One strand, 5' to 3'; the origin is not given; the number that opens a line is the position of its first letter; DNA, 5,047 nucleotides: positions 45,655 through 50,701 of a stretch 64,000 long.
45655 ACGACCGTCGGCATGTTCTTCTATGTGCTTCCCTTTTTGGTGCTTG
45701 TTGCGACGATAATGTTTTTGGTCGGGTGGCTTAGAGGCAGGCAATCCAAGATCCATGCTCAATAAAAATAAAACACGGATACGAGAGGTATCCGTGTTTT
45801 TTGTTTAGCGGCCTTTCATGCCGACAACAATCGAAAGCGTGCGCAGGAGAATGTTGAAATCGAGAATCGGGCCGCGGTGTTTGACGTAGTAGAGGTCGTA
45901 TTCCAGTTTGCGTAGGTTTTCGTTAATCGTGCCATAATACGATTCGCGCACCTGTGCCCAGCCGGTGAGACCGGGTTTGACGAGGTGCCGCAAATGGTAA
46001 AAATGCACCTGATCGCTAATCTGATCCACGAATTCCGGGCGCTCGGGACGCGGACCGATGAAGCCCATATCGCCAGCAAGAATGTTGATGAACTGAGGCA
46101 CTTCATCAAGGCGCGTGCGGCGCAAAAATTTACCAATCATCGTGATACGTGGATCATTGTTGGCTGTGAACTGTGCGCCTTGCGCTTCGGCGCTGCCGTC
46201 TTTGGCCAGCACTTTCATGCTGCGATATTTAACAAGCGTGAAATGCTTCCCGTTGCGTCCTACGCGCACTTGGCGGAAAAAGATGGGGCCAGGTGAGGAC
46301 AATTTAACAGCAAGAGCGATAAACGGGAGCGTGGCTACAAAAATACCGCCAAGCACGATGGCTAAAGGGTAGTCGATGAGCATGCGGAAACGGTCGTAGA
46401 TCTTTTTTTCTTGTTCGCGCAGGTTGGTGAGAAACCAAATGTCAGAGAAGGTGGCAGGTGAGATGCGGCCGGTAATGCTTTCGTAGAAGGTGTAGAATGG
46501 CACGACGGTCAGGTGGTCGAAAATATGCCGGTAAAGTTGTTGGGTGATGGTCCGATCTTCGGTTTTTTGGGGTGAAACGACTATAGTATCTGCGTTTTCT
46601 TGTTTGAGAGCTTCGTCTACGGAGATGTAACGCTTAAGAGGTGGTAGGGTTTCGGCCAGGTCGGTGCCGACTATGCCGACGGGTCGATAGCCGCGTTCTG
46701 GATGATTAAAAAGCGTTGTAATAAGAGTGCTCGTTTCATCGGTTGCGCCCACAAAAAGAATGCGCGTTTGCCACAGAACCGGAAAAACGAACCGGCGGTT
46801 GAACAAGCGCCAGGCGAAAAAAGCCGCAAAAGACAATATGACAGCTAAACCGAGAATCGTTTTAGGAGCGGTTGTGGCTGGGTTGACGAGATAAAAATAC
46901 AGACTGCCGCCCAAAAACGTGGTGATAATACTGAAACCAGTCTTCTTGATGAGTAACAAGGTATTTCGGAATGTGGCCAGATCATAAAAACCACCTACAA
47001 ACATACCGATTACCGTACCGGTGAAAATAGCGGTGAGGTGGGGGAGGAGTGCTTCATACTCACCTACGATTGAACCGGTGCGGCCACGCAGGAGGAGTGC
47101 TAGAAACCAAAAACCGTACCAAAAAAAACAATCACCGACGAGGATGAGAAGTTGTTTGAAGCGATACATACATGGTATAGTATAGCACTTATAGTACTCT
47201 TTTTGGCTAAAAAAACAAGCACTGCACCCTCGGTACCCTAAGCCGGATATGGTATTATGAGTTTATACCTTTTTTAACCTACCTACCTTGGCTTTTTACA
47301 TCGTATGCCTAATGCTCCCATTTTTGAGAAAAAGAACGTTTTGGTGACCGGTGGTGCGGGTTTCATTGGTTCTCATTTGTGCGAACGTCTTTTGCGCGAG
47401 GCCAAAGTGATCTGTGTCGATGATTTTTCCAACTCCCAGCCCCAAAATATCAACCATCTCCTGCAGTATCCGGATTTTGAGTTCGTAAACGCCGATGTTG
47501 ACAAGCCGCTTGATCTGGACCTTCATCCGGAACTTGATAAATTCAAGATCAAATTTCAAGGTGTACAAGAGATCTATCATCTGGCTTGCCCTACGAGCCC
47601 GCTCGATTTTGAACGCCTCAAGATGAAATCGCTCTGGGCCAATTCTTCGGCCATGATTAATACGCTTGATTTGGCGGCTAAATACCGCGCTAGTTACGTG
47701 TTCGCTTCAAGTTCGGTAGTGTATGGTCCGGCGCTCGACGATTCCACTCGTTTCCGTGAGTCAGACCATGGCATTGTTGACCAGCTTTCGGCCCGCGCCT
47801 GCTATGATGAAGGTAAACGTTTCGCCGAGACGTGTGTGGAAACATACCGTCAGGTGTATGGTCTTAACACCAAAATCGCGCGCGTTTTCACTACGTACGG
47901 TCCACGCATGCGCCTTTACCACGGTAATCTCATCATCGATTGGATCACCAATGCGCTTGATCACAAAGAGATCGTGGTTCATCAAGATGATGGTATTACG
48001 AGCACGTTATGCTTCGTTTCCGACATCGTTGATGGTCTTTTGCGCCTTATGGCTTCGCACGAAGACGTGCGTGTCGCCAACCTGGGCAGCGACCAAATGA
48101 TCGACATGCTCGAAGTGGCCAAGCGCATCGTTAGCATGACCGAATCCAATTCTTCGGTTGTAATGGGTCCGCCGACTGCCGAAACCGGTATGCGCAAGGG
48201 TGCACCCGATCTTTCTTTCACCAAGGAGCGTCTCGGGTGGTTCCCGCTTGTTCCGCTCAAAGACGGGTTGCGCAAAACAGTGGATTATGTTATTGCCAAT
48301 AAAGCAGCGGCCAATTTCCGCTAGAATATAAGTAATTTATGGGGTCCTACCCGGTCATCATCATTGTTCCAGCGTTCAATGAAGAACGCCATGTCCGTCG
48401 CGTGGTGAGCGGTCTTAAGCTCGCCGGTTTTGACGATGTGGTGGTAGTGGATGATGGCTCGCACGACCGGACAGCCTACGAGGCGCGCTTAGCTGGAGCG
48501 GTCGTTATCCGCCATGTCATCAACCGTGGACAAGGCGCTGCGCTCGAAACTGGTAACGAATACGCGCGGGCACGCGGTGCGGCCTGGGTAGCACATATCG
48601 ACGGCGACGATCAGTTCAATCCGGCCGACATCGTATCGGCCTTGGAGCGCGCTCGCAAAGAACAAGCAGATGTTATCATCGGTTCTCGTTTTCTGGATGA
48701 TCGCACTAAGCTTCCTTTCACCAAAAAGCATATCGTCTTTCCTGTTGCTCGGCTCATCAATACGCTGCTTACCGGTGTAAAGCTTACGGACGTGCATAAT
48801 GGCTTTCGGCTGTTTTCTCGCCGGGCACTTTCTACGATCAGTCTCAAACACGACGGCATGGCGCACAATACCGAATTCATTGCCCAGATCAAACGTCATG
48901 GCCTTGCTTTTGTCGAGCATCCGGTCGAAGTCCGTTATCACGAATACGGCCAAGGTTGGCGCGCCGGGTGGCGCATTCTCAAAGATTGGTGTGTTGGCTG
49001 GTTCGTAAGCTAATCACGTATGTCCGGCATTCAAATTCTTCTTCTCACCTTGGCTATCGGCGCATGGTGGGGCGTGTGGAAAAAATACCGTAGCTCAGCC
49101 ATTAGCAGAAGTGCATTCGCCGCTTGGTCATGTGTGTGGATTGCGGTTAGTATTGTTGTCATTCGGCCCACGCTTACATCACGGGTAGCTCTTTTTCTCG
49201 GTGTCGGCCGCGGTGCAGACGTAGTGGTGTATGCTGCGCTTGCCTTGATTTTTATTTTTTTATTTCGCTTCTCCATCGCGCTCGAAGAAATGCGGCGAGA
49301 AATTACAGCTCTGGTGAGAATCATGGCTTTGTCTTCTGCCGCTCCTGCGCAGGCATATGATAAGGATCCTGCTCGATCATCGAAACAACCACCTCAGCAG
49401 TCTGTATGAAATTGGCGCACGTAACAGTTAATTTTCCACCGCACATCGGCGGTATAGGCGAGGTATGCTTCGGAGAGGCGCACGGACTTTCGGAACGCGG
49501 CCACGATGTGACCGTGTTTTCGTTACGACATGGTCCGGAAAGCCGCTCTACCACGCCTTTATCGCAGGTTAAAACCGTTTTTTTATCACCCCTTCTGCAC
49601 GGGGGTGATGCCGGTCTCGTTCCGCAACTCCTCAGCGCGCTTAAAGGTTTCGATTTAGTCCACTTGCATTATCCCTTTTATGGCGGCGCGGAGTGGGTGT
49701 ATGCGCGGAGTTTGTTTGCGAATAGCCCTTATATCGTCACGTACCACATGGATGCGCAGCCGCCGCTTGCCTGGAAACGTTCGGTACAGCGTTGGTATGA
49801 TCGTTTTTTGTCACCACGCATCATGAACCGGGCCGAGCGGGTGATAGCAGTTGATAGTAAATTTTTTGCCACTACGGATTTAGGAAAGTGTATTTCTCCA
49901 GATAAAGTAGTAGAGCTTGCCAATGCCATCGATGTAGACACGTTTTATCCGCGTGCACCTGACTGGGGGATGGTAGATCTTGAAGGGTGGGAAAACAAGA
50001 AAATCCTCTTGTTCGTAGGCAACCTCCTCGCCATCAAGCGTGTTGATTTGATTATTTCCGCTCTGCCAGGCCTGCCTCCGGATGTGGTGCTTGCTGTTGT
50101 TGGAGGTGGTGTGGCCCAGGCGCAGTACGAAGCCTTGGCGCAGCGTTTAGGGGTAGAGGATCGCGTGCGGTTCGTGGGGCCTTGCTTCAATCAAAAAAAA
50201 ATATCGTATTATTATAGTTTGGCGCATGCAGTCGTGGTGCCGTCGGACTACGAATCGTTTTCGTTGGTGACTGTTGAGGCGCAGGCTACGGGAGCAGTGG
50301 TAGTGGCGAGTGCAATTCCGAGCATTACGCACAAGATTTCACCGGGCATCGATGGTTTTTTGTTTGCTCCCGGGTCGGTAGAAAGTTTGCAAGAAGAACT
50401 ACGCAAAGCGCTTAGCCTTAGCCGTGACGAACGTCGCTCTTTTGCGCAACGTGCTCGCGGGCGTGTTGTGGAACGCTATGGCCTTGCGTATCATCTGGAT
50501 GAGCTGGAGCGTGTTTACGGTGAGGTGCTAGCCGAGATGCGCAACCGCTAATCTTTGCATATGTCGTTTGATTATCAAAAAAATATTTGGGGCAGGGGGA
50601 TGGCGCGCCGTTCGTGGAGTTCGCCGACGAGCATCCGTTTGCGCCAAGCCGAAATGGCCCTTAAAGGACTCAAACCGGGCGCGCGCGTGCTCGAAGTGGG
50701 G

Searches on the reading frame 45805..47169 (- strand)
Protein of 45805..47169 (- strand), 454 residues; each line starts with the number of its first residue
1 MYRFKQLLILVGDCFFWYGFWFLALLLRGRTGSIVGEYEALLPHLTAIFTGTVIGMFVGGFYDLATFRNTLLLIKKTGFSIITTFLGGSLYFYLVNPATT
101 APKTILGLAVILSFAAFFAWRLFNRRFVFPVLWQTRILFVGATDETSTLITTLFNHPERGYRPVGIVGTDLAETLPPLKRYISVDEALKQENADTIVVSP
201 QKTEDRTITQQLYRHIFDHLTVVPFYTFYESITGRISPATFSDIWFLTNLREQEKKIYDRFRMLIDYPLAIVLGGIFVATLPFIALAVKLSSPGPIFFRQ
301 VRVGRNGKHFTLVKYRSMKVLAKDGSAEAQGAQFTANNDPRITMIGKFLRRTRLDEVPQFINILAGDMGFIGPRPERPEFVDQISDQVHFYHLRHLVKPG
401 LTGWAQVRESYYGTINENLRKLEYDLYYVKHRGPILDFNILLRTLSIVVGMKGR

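Call 22: search_protein_families(library=pfam, proteins=[window:45805-47169:-], max_evalue=0.001)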
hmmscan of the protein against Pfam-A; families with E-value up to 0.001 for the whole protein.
window:45805-47169:- (454 aa): 1 family
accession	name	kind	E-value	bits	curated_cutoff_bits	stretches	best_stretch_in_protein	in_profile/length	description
PF02397.22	Bac_transf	-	4.3e-57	193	27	1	264-449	3-178/179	Bacterial sugar transferase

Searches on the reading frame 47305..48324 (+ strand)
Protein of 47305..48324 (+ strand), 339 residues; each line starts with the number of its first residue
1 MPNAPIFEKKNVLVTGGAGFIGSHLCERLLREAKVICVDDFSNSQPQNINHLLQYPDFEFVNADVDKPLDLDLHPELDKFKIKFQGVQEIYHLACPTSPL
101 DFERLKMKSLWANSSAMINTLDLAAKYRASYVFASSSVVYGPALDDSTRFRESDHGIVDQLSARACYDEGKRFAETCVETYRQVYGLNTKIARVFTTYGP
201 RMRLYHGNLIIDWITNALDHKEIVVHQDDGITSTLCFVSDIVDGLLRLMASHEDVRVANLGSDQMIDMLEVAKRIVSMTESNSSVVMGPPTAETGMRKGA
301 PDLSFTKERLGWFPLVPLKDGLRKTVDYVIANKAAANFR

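Call 77: search_protein_families(library=pfam, proteins=[window:47305-48324:+], max_evalue=0.00001)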
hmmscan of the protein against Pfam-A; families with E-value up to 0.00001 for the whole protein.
window:47305-48324:+ (339 aa): 5 families
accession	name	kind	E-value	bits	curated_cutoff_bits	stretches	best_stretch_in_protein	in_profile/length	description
PF01370.27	Epimerase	-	2e-33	116.2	20.9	1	12-259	1-238/240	NAD dependent epimerase/dehydratase family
PF16363.11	GDP_Man_Dehyd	-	9.5e-28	98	27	1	13-325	1-332/332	GDP-mannose 4,6 dehydratase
PF07993.18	NAD_binding_4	-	1.1e-08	35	20.1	1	14-194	1-204/258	Male sterility protein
PF01073.25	3Beta_HSD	-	4.2e-08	33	22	1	13-205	1-189/280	3-beta hydroxysteroid dehydrogenase/isomerase family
PF04321.23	RmlD_sub_bind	-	8.1e-06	25.6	27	0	11-294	2-246/287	RmlD substrate binding domain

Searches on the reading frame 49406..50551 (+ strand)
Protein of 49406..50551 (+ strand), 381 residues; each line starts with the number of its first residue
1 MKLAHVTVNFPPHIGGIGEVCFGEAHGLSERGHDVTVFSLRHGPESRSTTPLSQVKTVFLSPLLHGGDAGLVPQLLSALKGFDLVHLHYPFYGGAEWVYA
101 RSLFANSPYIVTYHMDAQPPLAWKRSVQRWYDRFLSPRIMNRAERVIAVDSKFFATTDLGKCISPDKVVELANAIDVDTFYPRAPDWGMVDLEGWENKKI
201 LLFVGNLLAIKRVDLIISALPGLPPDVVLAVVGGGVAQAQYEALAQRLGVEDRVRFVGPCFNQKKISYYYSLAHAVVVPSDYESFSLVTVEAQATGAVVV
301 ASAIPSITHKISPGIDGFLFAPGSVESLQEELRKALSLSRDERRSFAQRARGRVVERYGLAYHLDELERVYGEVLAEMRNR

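Call 77: search_protein_families(library=pfam, proteins=[window:49406-50551:+], max_evalue=0.00001)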
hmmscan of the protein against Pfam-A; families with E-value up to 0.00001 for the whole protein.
window:49406-50551:+ (381 aa): 5 families
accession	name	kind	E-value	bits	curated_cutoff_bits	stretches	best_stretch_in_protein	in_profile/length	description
PF00534.26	Glycos_transf_1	-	5e-33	114.5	26.4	1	196-352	13-171/172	Glycosyl transferases group 1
PF13692.12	Glyco_trans_1_4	-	1.7e-25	90.4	27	1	199-336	2-140/142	Glycosyl transferases group 1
PF13439.12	Glyco_transf_4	-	7.7e-21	75.3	28.5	1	14-178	1-169/170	Glycosyltransferase Family 4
PF13579.12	Glyco_trans_4_4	-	2e-14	54.7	29.7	1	15-150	1-135/158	Glycosyl transferase 4-like domain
PF20706.3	GT4-conflict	-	1.8e-06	27.7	26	1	13-302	10-311/385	Family 4 Glycosyltransferase in conflict systems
